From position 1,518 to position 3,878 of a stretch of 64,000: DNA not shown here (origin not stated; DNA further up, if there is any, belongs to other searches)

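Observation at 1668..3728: Single ORF fusing the last (MenG/UbiE methyltransferase) and first (MenF isochorismate synthase) menaquinone-pathway enzymes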

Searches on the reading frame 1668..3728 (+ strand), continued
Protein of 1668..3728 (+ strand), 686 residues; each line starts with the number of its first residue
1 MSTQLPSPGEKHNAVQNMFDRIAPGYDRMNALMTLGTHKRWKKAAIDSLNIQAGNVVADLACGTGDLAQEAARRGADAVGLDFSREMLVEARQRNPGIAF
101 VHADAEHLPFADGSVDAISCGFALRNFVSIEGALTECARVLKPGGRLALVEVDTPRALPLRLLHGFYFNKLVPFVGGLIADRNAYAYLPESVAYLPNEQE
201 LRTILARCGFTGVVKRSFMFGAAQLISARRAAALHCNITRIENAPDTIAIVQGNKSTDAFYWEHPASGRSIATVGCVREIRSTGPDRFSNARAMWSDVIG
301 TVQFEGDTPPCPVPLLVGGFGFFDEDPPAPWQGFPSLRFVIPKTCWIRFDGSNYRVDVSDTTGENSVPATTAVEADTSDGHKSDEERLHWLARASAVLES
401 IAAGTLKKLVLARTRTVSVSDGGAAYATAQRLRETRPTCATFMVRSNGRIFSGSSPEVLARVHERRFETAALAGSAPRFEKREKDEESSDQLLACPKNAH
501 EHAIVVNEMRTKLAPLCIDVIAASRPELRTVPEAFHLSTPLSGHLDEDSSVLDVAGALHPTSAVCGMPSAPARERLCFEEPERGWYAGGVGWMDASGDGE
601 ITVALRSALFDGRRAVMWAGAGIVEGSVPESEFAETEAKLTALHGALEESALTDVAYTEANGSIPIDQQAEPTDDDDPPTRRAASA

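Call 49: find_encoding_contigs(protein=P0050, flank=6000, max_places=3)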
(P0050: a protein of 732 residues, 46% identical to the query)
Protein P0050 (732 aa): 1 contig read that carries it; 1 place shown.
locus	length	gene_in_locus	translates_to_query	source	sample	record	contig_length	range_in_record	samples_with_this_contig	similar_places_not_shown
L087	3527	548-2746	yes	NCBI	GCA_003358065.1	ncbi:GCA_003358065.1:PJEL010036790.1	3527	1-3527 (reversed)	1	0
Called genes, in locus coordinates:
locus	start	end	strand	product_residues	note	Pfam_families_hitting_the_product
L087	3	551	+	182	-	?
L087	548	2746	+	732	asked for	PF01209:Ubie_methyltran, PF13489:Methyltransf_23 (weak), PF08241:Methyltransf_11, PF08242:Methyltransf_12, PF13649:Methyltransf_25, PF13847:Methyltransf_31, PF00425:Chorismate_bind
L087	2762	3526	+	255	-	?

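Call 50: predict_structure(alignment_id=A4)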
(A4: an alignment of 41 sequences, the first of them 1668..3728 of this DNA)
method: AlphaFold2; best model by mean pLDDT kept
length: 686 residues; sequences in the alignment: 41
mean_pLDDT: 82.0   pTM: 0.68
mean pLDDT of the five models: 82.0, 81.7, 79.9, 79.6, 77.7
residues with pLDDT >= 90: 384; 70-90: 136; 50-70: 83; < 50: 83
segments of 3 or more residues with pLDDT < 50: 1-4, 169-180, 191-193, 215-231, 370-381, 654-673, 676-686
pLDDT, mean of each block of 10 residues (from residue 1): 54 69 69 62 77 92 86 94 86 90 90 93 67 89 83 60 58 40 51 59 76 49 38 86 95 94 96 97 97 92 86 94 91 93 96 95 61 43 81 96 95 92 91 95 96 97 97 93 96 92 93 96 96 94 93 98 94 90 94 97 96 93 93 91 85 47 39 45 36
secondary structure, 60 per line:
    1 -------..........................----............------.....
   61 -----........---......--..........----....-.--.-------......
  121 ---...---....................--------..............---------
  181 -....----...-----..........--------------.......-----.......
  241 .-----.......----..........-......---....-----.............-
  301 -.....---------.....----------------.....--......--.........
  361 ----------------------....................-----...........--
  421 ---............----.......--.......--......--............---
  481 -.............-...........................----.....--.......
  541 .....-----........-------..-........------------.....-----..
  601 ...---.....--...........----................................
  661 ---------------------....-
elements in order (helices of 4 or more, strands of 3 or more residues): H8-33 H38-49 E56-60 H66-73 E77-82 H85-94 E99-102 E115-120 H130-140 E141-149 H158-171 H182-185 H198-207 H222-228 E234-241 H247-253 E258-264 E269-274 E278-281 H287-299 E302-306 E316-320 E337-341 E344-349 E352-360 H383-402 E408-418 H424-435 E440-446 E449-455 E458-463 E466-477 H482-494 H496-516 E517-522 E527-531 E534-545 H551-558 H569-576 E589-593 E599-603 E607-611 E614-624 H629-660 H682-685
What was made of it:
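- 2358..2366 (+): Junction: three Ala codons (residues 231-233) between the last conserved MenG residues and the first MenF beta-strand. In the AF2 model, residues 215-231 have low confidence and a strand at 234-241 starts right after them (call 50).
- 3618..3725 (+): Acidic C-terminal tail (residues 651-686) with no homology; its last codons overlap the menD start. pLDDT is below 50 for residues 654-686 (call 50).
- The AF2 confidence for MenG residues 150-232 and for the junction is low because the MenG alignment was shallow (call 50), so whether a 3-residue linker allows both domains to fold is not established. The junction is modelled with low confidence (call 50).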

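Call 57: find_encoding_contigs(protein=P0103, flank=6000, max_places=4)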
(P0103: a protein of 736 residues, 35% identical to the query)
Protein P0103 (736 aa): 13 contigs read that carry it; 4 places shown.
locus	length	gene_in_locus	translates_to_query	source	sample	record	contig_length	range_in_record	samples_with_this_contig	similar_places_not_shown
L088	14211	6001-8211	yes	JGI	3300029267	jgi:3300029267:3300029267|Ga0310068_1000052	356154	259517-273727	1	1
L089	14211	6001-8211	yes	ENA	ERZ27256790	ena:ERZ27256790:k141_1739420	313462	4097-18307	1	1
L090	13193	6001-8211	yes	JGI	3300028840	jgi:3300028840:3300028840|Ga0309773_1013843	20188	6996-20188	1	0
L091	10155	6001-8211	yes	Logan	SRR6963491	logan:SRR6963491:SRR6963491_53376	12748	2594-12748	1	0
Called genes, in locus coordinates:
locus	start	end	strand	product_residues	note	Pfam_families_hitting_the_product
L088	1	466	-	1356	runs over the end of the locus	PF00041:fn3 (faint), PF13860:FlgD_ig (faint), PF18962:Por_Secre_tail (weak)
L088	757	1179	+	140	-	PF01951:Archease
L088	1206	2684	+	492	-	PF01139:RtcB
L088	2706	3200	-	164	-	PF11154:DUF2934 (weak)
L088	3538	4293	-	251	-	PF13489:Methyltransf_23, PF02353:CMAS (weak), PF03848:TehB (weak), PF01209:Ubie_methyltran, PF13847:Methyltransf_31, PF08241:Methyltransf_11, PF08242:Methyltransf_12, PF13649:Methyltransf_25, +1 more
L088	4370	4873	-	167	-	PF05163:DinB, PF12867:DinB_2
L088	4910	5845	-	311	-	PF00248:Aldo_ket_red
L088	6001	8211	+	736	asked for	PF01209:Ubie_methyltran, PF13489:Methyltransf_23, PF08241:Methyltransf_11, PF08242:Methyltransf_12, PF13649:Methyltransf_25, PF13847:Methyltransf_31, PF00425:Chorismate_bind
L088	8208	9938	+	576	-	PF02776:TPP_enzyme_N, PF16582:TPP_enzyme_M_2, PF02775:TPP_enzyme_C (weak)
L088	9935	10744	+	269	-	PF00561:Abhydrolase_1, PF00975:Thioesterase (weak), PF12146:Hydrolase_4 (weak), PF12697:Abhydrolase_6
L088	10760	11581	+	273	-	PF00378:ECH_1, PF16113:ECH_2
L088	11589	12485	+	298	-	PF01040:UbiA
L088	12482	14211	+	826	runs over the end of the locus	PF21508:MenC_N (weak), PF13378:MR_MLE_C, PF00501:AMP-binding, PF13193:AMP-binding_C (weak)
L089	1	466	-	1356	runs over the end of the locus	PF00041:fn3 (faint), PF13860:FlgD_ig (faint), PF18962:Por_Secre_tail (weak)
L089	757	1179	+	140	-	PF01951:Archease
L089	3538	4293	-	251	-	PF13489:Methyltransf_23, PF02353:CMAS (weak), PF03848:TehB (weak), PF01209:Ubie_methyltran, PF13847:Methyltransf_31, PF08241:Methyltransf_11, PF08242:Methyltransf_12, PF13649:Methyltransf_25, +1 more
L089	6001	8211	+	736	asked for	PF01209:Ubie_methyltran, PF13489:Methyltransf_23, PF08241:Methyltransf_11, PF08242:Methyltransf_12, PF13649:Methyltransf_25, PF13847:Methyltransf_31, PF00425:Chorismate_bind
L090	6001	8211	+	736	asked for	PF01209:Ubie_methyltran, PF13489:Methyltransf_23, PF08241:Methyltransf_11, PF08242:Methyltransf_12, PF13649:Methyltransf_25, PF13847:Methyltransf_31, PF00425:Chorismate_bind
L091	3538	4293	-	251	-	PF13489:Methyltransf_23, PF02353:CMAS (weak), PF03848:TehB (weak), PF01209:Ubie_methyltran, PF13847:Methyltransf_31, PF08241:Methyltransf_11, PF08242:Methyltransf_12, PF13649:Methyltransf_25, +1 more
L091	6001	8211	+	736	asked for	PF01209:Ubie_methyltran, PF13489:Methyltransf_23, PF08241:Methyltransf_11, PF08242:Methyltransf_12, PF13649:Methyltransf_25, PF13847:Methyltransf_31, PF00425:Chorismate_bind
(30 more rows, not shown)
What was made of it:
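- P0103 is on 13 contigs from JGI, ENA and Logan samples and heads a menD-menH-menB-menA operon (call 57).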

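Call 58: find_encoding_contigs(protein=P0201, flank=6000, max_places=2)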
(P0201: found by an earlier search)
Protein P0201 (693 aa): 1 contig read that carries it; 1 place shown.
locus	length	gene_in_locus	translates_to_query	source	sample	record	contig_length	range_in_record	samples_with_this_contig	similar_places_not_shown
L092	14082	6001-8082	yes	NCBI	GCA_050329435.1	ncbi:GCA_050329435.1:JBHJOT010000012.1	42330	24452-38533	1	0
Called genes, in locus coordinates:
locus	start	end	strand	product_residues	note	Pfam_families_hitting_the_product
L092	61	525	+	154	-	PF01475:FUR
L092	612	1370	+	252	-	PF00005:ABC_tran, PF02463:SMC_N (faint)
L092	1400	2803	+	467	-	PF19295:SufBD_N, PF01458:SUFBD_core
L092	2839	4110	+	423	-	PF19295:SufBD_N, PF01458:SUFBD_core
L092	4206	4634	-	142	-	-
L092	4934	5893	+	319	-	-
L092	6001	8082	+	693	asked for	PF01209:Ubie_methyltran, PF13489:Methyltransf_23, PF08241:Methyltransf_11, PF08242:Methyltransf_12, PF13649:Methyltransf_25, PF13847:Methyltransf_31, PF00425:Chorismate_bind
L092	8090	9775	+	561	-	PF02776:TPP_enzyme_N, PF16582:TPP_enzyme_M_2, PF02775:TPP_enzyme_C (weak)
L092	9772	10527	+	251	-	PF00561:Abhydrolase_1, PF12697:Abhydrolase_6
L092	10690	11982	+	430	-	-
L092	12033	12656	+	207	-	PF02660:G3P_acyltransf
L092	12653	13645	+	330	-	PF01210:NAD_Gly3P_dh_N, PF02558:ApbA (weak), PF03807:F420_oxidored (faint), PF07479:NAD_Gly3P_dh_C, PF20618:GPD_NAD_C_bact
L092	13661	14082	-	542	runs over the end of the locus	PF03460:NIR_SIR_ferr, PF01077:NIR_SIR, PF03460:NIR_SIR_ferr, PF01077:NIR_SIR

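Call 63: find_encoding_contigs(protein=P0179, flank=5000, max_places=2)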
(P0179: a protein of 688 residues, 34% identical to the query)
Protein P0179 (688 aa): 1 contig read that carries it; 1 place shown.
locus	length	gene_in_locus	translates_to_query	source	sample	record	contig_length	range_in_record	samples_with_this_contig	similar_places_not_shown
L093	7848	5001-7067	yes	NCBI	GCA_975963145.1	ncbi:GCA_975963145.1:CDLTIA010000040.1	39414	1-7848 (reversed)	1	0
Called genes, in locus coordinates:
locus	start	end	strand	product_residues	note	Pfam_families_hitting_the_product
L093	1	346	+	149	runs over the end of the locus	PF00571:CBS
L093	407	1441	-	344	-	PF03544:TonB_C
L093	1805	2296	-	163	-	PF11154:DUF2934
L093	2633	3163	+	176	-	PF13689:DUF4154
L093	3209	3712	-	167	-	PF05163:DinB, PF12867:DinB_2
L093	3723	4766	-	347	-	PF00248:Aldo_ket_red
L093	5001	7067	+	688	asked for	PF01209:Ubie_methyltran, PF13489:Methyltransf_23, PF08241:Methyltransf_11, PF08242:Methyltransf_12 (weak), PF13649:Methyltransf_25, PF13847:Methyltransf_31, PF00425:Chorismate_bind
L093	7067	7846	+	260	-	?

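Call 64: find_encoding_contigs(protein=P0199, flank=5000, max_places=2)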
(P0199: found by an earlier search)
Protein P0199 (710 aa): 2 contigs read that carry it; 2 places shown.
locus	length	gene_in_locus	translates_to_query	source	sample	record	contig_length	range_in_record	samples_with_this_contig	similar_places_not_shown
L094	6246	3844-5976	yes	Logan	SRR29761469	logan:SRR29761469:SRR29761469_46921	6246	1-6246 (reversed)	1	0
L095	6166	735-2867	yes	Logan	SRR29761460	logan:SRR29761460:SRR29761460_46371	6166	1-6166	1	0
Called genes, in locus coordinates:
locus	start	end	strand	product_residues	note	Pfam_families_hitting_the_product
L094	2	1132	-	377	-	?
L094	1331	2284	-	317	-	PF01479:S4, PF00849:PseudoU_synth_2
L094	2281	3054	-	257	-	PF01790:LGT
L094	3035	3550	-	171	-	PF01252:Peptidase_A8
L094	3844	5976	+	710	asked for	PF01209:Ubie_methyltran, PF13489:Methyltransf_23, PF08241:Methyltransf_11, PF08242:Methyltransf_12, PF13649:Methyltransf_25, PF13847:Methyltransf_31, PF00425:Chorismate_bind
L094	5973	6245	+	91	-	?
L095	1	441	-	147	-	?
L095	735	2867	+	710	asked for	PF01209:Ubie_methyltran, PF13489:Methyltransf_23, PF08241:Methyltransf_11, PF08242:Methyltransf_12, PF13649:Methyltransf_25, PF13847:Methyltransf_31, PF00425:Chorismate_bind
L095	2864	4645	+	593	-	PF02776:TPP_enzyme_N, PF02775:TPP_enzyme_C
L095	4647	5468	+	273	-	PF00561:Abhydrolase_1, PF00975:Thioesterase, PF12146:Hydrolase_4, PF12697:Abhydrolase_6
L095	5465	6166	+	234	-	?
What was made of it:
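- P0201 (Verrucomicrobiales) and P0199 (two sequencing runs) both precede menD-menH (calls 58, 64).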

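Call 66: find_encoding_contigs(protein=P0022, flank=7000, max_places=1)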
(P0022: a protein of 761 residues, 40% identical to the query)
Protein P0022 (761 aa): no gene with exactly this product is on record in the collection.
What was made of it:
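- Tried and rejected: The look-up of the MerR-MenF fusion P0022 found nothing on record (call 66).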

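Call 71: fold_search(model_id=the predicted structure, library=pdb)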
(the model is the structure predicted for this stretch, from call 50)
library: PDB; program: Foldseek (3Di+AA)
matches with E <= 10: 1907; with E <= 0.001: 938
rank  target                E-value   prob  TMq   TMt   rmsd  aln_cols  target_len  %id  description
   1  7pi1_DDD              1.5e-31  1.00  0.51  0.74   5.8       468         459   19  Bacillus subtilis PabB (released 2022-09-07)
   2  7pi1_BBB              2.3e-31  1.00  0.51  0.74   6.0       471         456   19  Bacillus subtilis PabB (released 2022-09-07)
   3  7pi1_CCC              4.2e-31  1.00  0.52  0.75   5.8       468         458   19  Bacillus subtilis PabB (released 2022-09-07)
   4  3os6_C                9.0e-31  1.00  0.47  0.84   6.4       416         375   27  Crystal structure of putative 2,3-dihydroxybenzoate-specific isochorismate synthase, DhbC from Bacillus anthracis. (released 2010-10-20)
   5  7qu9_A                1.1e-30  1.00  0.51  0.74   6.0       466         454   19  Structure of aminodeoxychorismate synthase component 1 (PabB) from Bacillus subtilis spizizenii. (released 2023-01-25)
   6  7qu9_C                1.3e-30  1.00  0.51  0.74   6.0       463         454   19  Structure of aminodeoxychorismate synthase component 1 (PabB) from Bacillus subtilis spizizenii. (released 2023-01-25)
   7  3os6_A                1.4e-30  1.00  0.48  0.86   5.8       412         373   27  Crystal structure of putative 2,3-dihydroxybenzoate-specific isochorismate synthase, DhbC from Bacillus anthracis. (released 2010-10-20)
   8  3os6_B                3.8e-30  1.00  0.47  0.85   6.3       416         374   27  Crystal structure of putative 2,3-dihydroxybenzoate-specific isochorismate synthase, DhbC from Bacillus anthracis. (released 2010-10-20)
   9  7qu9_B                5.8e-30  1.00  0.49  0.73   6.5       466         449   19  Structure of aminodeoxychorismate synthase component 1 (PabB) from Bacillus subtilis spizizenii. (released 2023-01-25)
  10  3bzn                  2.0e-29  1.00  0.51  0.79   6.1       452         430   22  Crystal Structure of Open form of Menaquinone-Specific Isochorismate Synthase, MenF (released 2008-05-20)
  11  2eua_A                2.2e-29  1.00  0.50  0.79   6.7       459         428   22  Structure and Mechanism of MenF, the Menaquinone-Specific Isochorismate Synthase from Escherichia Coli (released 2006-12-05)
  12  3bzm                  3.9e-29  1.00  0.50  0.79   6.2       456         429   22  Crystal Structure of Open form of Menaquinone-Specific Isochorismate Synthase, MenF (released 2008-05-20)
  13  5jxz_A                4.2e-29  1.00  0.47  0.83   7.2       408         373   27  A low magnesium structure of the isochorismate synthase, EntC (released 2016-07-20)
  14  7pi1_AAA              6.3e-29  1.00  0.51  0.74   6.1       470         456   18  Bacillus subtilis PabB (released 2022-09-07)
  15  3gse                  6.6e-29  1.00  0.49  0.77   5.8       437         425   25  Crystal structure of menaquinone-specific isochorismate synthase from Yersinia pestis CO92 (released 2009-05-05)
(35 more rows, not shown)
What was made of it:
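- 2367..3617 (+): MenF-type isochorismate synthase domain (residues 234-650). AF2 pLDDT is mostly above 90, and Foldseek TM (target-normalised) is 0.79-0.86 to MenF, EntC and DhbC (calls 50, 71).
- Closest known: Fused PabA-PabB aminodeoxychorismate synthase. Same: It is a chorismate-family enzyme carrying an extra N-terminal catalytic domain, with a similar total length (call 71).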
